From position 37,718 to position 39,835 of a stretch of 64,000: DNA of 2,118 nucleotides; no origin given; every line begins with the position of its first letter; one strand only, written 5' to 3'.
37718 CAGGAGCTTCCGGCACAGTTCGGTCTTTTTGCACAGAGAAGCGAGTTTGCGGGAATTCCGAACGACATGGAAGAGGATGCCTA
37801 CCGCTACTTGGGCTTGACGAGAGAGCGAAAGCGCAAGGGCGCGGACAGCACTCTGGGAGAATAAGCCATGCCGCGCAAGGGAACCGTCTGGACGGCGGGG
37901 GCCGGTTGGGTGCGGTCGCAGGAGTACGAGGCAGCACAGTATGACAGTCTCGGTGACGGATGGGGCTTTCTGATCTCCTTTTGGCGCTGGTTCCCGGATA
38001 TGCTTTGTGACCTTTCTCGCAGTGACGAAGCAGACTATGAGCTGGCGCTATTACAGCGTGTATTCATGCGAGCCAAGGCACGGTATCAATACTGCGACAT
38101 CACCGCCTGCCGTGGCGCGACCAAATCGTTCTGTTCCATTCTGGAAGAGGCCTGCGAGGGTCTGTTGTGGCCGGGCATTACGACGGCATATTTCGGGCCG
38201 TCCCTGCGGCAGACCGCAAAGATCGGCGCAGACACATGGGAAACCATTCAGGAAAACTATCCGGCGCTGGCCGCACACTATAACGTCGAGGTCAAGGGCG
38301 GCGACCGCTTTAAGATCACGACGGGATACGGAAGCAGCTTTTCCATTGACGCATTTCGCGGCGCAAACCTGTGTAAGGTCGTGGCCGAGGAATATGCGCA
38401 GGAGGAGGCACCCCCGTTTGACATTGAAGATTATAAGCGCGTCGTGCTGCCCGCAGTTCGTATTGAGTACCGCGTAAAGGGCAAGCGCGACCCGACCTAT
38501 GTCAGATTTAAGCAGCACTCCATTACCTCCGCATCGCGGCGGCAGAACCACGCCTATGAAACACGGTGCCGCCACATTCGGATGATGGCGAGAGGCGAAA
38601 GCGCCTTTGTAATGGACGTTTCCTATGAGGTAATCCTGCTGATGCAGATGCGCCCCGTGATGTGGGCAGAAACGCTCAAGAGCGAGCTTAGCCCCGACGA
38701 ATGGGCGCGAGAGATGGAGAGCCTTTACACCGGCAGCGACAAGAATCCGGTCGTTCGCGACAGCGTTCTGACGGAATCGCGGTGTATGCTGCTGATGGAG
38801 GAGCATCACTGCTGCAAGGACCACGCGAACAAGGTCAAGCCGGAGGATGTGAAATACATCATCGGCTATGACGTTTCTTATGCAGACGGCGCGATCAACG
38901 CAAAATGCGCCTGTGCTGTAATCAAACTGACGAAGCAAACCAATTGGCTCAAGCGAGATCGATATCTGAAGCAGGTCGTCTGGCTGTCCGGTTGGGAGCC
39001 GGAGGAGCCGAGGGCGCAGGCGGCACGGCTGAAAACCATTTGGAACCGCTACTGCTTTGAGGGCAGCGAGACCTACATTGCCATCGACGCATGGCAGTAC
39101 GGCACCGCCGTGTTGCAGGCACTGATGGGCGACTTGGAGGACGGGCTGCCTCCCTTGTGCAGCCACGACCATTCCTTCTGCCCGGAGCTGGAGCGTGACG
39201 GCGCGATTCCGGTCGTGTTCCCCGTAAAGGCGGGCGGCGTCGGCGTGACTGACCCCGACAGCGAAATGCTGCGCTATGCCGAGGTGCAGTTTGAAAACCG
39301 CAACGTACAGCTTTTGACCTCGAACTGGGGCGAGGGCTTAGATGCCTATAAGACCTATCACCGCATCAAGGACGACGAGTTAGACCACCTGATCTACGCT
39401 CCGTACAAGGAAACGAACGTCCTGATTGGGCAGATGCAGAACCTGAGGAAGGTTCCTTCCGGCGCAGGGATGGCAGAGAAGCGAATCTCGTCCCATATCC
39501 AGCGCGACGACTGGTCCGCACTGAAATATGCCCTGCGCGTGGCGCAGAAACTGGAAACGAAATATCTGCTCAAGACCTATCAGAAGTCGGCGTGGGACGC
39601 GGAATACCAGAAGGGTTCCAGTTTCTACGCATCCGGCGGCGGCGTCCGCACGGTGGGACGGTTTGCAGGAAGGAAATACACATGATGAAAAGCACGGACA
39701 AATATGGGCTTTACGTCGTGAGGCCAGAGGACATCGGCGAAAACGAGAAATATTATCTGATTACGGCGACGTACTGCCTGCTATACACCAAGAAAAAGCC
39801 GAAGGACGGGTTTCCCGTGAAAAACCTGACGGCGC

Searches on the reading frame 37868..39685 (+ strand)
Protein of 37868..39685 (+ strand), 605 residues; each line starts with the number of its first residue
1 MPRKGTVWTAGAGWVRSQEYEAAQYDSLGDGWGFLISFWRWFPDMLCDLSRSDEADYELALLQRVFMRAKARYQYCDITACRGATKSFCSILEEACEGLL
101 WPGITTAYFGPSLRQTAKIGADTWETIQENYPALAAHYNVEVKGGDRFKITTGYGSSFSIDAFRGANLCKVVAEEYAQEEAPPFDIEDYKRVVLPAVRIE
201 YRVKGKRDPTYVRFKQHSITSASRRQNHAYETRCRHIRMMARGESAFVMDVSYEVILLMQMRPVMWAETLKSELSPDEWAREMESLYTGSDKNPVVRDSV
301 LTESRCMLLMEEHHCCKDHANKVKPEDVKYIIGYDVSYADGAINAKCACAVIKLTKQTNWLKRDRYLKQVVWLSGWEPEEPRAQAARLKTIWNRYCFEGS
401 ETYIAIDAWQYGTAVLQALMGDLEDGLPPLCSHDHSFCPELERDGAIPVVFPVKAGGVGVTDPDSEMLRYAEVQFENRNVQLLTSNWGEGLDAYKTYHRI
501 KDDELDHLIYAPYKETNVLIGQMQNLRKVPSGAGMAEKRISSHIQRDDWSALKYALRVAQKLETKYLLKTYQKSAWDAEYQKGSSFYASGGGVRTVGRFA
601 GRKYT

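Call 47: search_dna_similar(query=window:37868-39685:+, collection=phages, mode=protein, max_rows=12)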
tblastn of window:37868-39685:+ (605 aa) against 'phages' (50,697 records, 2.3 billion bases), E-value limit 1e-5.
Records with a match: 83; places in all: 83; records where one place covers at least 80% of the query: 77.
Best place of each record, by identity: <60% 83.
By first word of the organism name: Bacillus 39; Lactococcus 22; Enterococcus 7; Bacteriophage 3; Geobacillus 2; Brevibacillus 2; Mammaliicoccus 2; Clostridium 2; Staphylococcus 2; Alicyclobacillus 1; and 1 more.
By host as written in the record: Lactococcus lactis 17; Bacillus anthracis Sterne 10; Bacillus anthracis 7; - 6; Bacillus cereus 6; Bacillus subtilis BEST7003 5; Enterococcus faecium 4; Bacillus subtilis 3; and 19 more.
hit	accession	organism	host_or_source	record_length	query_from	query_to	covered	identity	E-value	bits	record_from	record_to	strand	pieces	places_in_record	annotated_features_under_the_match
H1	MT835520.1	Bacteriophage sp.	human fecal samples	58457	3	582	96%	53.7%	0e+0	644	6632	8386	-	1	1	record has no annotation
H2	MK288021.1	Bacillus phage pW2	Bacillus cereus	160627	25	588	93%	25.4%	1e-31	137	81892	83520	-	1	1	putative terminase ATPase subunit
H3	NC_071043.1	Bacillus phage pW2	Bacillus cereus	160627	25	588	93%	25.4%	1e-31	137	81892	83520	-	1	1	putative terminase ATPase subunit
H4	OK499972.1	Bacillus phage vB_BanS_Chewbecca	Bacillus anthracis Sterne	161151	14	588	95%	24.2%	3e-36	151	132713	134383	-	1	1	putative terminase ATPase subunit | hypothetical protein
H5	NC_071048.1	Bacillus phage vB_BanS_Chewbecca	Bacillus anthracis Sterne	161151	14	588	95%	24.2%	3e-36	151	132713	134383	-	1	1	putative terminase ATPase subunit | hypothetical protein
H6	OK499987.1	Bacillus phage vB_BanS_MrDarsey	Bacillus anthracis Sterne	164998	14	588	95%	24.2%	3e-36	151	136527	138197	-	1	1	terminase ATPase subunit | hypothetical protein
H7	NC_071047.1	Bacillus phage vB_BanS_MrDarsey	Bacillus anthracis Sterne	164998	14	588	95%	24.2%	3e-36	151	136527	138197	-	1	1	terminase ATPase subunit | hypothetical protein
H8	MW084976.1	Bacillus phage Kirov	Bacillus cereus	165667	23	579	92%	24.7%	2e-31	137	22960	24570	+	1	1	terminase large subunit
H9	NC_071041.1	Bacillus phage Kirov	Bacillus cereus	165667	23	579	92%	24.7%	2e-31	137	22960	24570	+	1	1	terminase large subunit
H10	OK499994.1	Bacillus phage vB_BanS_Skywalker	Bacillus anthracis Sterne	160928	16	588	95%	24.0%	5e-37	154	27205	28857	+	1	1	terminase large subunit | hypothetical protein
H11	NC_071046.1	Bacillus phage vB_BanS_Skywalker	Bacillus anthracis Sterne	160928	16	588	95%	24.0%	5e-37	154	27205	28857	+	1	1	terminase large subunit | hypothetical protein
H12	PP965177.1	Bacillus phage KoopaTroopa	Bacillus thuringiensis serovar kurstaki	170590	16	588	95%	24.0%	5e-37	154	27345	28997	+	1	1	terminase large subunit | hypothetical protein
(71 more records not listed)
